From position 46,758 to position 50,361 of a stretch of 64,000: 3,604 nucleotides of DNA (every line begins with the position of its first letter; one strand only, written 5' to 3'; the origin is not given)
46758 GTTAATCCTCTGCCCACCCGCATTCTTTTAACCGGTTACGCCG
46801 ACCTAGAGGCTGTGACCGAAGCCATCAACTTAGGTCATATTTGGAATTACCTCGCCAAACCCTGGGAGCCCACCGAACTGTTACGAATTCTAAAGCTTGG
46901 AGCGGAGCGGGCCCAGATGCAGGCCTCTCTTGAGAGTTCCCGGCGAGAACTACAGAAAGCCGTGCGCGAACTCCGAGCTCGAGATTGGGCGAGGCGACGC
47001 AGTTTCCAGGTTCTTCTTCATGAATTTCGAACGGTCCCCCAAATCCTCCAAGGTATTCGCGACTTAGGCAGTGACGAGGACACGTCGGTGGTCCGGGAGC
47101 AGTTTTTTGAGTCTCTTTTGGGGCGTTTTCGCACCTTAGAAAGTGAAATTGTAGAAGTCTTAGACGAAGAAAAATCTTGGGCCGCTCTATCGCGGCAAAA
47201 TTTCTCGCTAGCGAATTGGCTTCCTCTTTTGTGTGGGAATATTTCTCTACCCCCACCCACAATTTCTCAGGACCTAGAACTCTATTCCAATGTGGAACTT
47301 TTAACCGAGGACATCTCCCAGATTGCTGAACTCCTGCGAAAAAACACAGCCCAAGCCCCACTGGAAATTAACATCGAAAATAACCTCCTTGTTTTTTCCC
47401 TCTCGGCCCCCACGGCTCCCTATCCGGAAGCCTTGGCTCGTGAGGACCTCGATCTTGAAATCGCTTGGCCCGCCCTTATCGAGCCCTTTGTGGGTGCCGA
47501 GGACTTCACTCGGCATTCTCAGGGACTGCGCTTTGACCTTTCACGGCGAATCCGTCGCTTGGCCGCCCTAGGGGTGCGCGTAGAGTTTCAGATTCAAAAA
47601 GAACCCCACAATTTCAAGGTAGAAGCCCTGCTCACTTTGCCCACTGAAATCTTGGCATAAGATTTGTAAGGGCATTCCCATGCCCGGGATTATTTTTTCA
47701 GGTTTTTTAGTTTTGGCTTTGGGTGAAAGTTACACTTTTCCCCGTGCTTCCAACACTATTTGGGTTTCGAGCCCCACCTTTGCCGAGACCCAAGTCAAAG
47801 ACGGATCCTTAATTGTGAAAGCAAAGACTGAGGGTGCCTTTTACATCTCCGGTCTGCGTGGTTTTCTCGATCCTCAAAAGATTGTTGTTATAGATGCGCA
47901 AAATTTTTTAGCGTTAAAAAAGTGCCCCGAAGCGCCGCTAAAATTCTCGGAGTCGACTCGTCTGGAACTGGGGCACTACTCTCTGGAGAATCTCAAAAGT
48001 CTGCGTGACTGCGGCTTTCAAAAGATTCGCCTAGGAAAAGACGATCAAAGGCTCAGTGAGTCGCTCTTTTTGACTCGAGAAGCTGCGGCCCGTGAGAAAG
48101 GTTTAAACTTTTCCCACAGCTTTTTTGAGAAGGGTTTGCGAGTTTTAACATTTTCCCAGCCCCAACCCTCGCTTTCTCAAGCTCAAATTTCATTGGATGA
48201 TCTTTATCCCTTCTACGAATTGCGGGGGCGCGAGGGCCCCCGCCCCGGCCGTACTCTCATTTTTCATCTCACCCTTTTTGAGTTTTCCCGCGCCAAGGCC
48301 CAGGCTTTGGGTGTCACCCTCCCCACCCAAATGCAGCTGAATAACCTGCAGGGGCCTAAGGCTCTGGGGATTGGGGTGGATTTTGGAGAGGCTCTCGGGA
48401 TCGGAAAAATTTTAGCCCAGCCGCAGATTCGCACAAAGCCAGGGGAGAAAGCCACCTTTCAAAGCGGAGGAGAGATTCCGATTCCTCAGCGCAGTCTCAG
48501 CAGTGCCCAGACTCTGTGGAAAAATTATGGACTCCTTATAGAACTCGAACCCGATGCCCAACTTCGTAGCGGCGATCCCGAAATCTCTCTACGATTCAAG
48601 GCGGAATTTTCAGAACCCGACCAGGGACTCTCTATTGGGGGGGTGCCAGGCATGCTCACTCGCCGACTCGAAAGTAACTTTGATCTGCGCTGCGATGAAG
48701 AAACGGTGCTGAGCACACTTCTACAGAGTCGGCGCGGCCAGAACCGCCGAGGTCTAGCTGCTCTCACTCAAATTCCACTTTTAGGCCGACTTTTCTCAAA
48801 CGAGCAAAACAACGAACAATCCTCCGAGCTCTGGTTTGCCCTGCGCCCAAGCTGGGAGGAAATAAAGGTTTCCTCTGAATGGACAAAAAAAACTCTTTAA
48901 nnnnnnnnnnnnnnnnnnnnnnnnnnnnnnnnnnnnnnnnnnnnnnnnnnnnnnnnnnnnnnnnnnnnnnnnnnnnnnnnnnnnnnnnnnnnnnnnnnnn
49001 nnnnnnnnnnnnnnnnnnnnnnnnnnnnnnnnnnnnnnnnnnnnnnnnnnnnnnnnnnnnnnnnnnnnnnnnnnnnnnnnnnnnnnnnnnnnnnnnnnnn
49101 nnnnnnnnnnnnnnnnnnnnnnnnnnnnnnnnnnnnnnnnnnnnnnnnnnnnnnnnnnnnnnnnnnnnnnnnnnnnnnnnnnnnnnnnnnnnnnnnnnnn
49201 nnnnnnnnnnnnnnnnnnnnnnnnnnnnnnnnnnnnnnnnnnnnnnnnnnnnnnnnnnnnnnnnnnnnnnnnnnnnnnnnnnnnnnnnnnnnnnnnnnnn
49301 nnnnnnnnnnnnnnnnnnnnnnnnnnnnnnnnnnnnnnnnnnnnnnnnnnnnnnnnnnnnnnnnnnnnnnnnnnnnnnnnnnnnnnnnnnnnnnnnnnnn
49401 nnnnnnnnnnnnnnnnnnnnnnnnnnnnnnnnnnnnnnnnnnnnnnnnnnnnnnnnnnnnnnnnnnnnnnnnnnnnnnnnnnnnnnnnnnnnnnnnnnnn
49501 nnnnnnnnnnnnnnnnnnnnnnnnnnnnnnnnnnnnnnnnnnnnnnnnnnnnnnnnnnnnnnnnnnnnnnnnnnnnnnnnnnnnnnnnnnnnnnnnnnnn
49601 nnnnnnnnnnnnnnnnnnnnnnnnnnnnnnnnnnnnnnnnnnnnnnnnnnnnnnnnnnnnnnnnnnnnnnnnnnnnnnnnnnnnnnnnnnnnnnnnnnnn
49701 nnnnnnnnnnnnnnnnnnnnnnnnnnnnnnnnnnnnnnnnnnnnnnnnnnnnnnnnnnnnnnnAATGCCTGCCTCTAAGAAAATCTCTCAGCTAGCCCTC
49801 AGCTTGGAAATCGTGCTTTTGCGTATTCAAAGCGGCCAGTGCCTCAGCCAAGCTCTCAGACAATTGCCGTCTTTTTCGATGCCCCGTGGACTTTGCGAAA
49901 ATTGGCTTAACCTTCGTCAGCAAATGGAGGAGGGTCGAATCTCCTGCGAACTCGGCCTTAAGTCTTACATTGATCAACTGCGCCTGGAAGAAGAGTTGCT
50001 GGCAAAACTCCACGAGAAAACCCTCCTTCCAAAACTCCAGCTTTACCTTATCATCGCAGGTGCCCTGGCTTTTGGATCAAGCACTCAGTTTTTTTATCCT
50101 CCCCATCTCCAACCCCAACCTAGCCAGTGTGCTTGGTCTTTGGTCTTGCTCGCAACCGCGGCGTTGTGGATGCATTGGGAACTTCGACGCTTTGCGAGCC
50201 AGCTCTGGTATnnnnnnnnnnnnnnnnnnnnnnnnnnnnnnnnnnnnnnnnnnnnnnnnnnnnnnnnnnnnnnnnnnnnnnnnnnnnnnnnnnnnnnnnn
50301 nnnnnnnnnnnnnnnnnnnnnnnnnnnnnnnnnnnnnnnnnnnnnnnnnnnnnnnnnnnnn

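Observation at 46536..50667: Minimal RR + secretin + VirB11/CpaF-like ATPase + single platform protein module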

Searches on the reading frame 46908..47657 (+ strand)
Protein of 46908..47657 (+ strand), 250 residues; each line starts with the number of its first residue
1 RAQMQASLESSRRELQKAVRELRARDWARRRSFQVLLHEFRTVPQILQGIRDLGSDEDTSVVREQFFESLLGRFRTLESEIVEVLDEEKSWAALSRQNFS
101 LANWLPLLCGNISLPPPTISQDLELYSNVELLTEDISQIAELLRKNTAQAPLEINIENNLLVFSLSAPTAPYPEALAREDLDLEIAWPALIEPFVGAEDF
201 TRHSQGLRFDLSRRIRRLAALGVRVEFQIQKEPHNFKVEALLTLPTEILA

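Call 21: find_homologous_proteins(query=window:46908-47657:+, max_evalue=0.001)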
Query window:46908-47657:+ (250 aa): 8 proteins with E <= 0.001 among 2553 candidates.
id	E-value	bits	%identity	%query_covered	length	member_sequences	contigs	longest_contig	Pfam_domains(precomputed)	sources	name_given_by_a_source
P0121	1.5e-154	530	100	100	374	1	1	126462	PF00072.31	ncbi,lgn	-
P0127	1.8e-41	160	40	97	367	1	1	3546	PF00072.31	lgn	-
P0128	1.8e-41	160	38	92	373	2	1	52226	PF00072.31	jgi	jgi:FixJ family two-component response regulator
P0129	4.2e-41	159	40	97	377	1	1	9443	PF00072.31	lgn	-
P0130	1.7e-39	154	38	98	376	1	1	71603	PF00072.31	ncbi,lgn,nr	ncbi:MAG: response regulator [Bdellovibrionales bacterium]|nr:response regulator [Bdellovibrionales 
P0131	5.8e-39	152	38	98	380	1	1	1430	PF00072.31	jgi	jgi:CheY-like chemotaxis protein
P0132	2.9e-35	140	38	91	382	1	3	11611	PF00072.31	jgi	jgi:YesN/AraC family two-component response regulator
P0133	6.0e-34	136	35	98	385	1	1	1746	PF00072.31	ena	-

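Call 38: search_solved_structures(query=A3, max_evalue=10, show_alignments=3)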
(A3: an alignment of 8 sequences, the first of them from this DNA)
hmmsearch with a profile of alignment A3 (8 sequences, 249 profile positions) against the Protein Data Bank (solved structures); distinct sequences matched with E-value up to 10: 4.
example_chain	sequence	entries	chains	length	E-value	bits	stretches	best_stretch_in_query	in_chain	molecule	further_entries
3a0r_A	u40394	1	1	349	0.0082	19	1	34-165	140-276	Sensor protein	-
1l5a_A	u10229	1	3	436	0.087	15.6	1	56-88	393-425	amide synthase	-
9p6i_A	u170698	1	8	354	0.31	13.8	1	28-137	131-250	histidine kinase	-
9fqr_MA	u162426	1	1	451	1.5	11.6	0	125-186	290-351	Leucine rich repeat containing 34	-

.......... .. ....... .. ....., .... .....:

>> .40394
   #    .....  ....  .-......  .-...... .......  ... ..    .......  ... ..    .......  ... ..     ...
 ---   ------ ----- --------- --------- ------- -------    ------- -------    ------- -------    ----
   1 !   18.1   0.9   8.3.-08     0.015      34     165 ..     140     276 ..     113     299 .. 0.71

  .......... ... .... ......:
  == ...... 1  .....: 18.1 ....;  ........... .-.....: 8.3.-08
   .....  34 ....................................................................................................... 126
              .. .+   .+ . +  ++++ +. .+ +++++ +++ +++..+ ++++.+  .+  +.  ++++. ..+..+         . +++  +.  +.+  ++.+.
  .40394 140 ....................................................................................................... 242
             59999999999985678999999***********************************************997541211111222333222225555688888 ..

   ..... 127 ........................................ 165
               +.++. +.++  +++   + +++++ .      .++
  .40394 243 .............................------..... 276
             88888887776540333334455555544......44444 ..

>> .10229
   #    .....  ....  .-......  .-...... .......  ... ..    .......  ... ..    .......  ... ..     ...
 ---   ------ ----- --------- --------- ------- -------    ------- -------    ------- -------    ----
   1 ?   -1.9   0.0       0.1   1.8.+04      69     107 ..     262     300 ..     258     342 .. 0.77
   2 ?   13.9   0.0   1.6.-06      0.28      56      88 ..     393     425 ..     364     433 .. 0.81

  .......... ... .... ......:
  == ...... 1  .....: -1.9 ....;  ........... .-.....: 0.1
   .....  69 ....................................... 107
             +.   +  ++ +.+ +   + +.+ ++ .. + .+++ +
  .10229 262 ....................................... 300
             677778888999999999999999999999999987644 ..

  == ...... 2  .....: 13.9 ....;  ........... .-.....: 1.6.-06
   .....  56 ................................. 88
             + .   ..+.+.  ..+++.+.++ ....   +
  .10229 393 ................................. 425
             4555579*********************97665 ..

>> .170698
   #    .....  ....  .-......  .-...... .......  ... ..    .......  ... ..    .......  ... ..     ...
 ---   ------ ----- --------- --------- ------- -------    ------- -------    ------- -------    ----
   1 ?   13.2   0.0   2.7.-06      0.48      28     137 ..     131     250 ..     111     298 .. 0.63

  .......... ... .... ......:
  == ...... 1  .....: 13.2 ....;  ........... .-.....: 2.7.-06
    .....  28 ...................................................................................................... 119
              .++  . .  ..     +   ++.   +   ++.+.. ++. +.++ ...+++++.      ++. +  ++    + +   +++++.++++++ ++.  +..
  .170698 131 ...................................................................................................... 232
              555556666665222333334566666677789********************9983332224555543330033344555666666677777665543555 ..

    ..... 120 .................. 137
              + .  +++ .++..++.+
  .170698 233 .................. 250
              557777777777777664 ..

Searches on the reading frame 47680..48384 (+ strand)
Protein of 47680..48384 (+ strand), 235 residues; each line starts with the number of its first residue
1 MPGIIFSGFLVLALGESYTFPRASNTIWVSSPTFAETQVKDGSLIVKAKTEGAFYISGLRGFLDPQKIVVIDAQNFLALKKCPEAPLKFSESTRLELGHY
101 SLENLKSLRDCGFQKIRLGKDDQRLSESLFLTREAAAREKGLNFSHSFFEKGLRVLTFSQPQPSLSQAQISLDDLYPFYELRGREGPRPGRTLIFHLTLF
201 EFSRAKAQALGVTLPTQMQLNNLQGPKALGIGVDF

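Call 98: search_protein_families(library=pfam, proteins=[window:47680-48384:+], max_evalue=10)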
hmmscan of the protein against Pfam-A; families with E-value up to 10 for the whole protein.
window:47680-48384:+ (235 aa): 0 families
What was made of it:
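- The secretin N-terminal 235 aa has no recognisable domain (call 98).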

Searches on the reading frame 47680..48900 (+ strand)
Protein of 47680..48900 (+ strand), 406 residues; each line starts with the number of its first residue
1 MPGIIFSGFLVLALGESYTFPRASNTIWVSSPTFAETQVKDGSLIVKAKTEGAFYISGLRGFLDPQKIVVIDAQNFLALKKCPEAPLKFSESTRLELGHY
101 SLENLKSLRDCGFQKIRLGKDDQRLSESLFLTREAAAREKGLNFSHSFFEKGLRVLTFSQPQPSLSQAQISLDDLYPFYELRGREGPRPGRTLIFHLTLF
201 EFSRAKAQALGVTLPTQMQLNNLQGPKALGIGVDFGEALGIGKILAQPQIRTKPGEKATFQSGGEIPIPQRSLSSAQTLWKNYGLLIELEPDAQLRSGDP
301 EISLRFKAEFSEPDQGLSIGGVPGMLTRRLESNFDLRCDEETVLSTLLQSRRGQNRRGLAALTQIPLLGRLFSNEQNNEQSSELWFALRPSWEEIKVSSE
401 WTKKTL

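Call 4: search_protein_families(library=pfam, proteins=[window:47680-48900:+], max_evalue=1)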
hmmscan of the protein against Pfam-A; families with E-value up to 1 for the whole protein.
window:47680-48900:+ (406 aa): 1 family
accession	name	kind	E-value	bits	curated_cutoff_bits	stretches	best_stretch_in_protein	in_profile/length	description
PF00263.26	Secretin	-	1.4e-21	77.3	27.5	1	241-390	7-165/169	Bacterial type II and III secretion system protein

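Call 5: search_protein_families(library=ncbifam, proteins=[window:47680-48900:+], max_evalue=1)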
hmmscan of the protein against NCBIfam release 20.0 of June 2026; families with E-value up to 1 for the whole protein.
window:47680-48900:+ (406 aa): 8 families
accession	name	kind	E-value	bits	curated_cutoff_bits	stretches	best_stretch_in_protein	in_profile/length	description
TIGR02515.1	IV_pilus_PilQ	subfamily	2.6e-11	43.1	284.35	1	211-385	243-419/428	type IV pilus secretin PilQ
TIGR02519.1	pilus_MshL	equivalog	1.6e-09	37.2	250.2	1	322-391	219-288/290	pilus (MSHA type) biogenesis protein MshL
TIGR02517.1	type_II_gspD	equivalog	1.6e-08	33.5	351.35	1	211-391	399-588/600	type II secretion system secretin GspD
NF010083.0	PRK13568.1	equivalog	0.0015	17.4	554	1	244-386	267-410/419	DNA uptake porin HofQ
TIGR02516.1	type_III_yscC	equivalog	0.006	15.2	238.45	1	243-390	307-458/463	type III secretion system outer membrane ring subunit SctC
NF011873.0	PRK15346.1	equivalog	0.049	12.3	524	1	334-382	435-483/499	EscC/YscC/HrcC family type III secretion system outer membrane ring protein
NF007851.2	PRK10560.1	exception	0.095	11.5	598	1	244-386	259-402/412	DNA uptake porin HofQ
NF042912.1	Amuc_1098_fam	equivalog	0.32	9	750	0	328-386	731-789/805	Amuc_1098 family type IV pilus outer membrane protein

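Call 40: search_solved_structures(query=window:47680-48897:+, max_evalue=0.01, show_alignments=1)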
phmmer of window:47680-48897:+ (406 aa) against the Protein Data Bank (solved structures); distinct sequences matched with E-value up to 0.01: 9.
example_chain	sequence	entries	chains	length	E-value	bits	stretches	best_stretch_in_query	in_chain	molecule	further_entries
8jvb_A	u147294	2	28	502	3.2e-13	52.7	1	233-384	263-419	Type II and III secretion system protein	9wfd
8odn_A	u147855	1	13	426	7.3e-10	41.7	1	236-390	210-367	RcpA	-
9x0w_A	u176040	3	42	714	1.4e-08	37.4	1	236-390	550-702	Fimbrial assembly protein PilQ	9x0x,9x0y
6ve2_A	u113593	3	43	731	1.5e-08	37.4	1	236-390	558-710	Fimbrial assembly protein PilQ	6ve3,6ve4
3jc8_Qa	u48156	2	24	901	5.6e-06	28.9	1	225-390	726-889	PilQ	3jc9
6i1x_A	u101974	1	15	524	0.00021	23.7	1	243-391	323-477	Type II secretion system protein D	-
8co1_Q1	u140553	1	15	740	0.0015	20.9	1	254-385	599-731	Probable type IV piliation system protein DR_0774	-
5w68_A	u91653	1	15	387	0.0051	19.1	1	243-391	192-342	Putative type II secretion protein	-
5wq7_A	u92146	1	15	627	0.0064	18.8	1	243-391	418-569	Putative type II secretion system protein D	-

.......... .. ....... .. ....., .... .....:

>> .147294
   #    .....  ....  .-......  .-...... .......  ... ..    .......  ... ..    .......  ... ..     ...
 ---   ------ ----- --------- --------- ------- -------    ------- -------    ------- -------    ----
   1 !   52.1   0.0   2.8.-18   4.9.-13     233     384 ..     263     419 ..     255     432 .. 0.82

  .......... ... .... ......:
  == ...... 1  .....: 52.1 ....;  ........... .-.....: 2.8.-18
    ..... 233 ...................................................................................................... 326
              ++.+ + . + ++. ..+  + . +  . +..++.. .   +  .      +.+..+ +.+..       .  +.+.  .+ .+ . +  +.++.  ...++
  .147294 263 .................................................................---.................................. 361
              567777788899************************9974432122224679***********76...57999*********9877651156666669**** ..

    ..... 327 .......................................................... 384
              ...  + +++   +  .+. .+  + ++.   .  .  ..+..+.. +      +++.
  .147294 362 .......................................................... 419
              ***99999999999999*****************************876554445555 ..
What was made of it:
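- On Tad/Flp pilus system: The secretin domain's nearest solved relatives include RcpA (call 40).
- Closest known: Tad/Flp. Same: The nearest solved secretins include RcpA (call 40).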

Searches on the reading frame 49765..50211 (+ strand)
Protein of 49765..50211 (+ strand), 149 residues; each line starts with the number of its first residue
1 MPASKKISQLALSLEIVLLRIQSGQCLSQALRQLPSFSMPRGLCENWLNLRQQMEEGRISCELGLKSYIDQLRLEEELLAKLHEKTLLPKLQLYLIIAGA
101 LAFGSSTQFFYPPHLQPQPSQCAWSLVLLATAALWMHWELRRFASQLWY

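Call 59: search_protein_families(library=pfam, proteins=[window:49765-50211:+], max_evalue=10)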
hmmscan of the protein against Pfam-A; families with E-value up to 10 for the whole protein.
seq(149 aa): 2 families
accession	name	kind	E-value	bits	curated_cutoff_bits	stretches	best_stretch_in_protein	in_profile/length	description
PF01229.23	Glyco_hydro_39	-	0.03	13.6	26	1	78-127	82-130/472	Glycosyl hydrolases family 39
PF00482.28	T2SSF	-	0.062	13.7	25.2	1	10-103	31-119/125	Type II secretion system (T2SS), protein F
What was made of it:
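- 49765..50667 (+): Single inner-membrane platform of 300 aa. It has three hydrophobic TM segments (about 86-116, 114-141 and 267-300) and two internally duplicated T2SSF-like repeats. N-halves alone match weakly in 4 of 8 (call 59).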
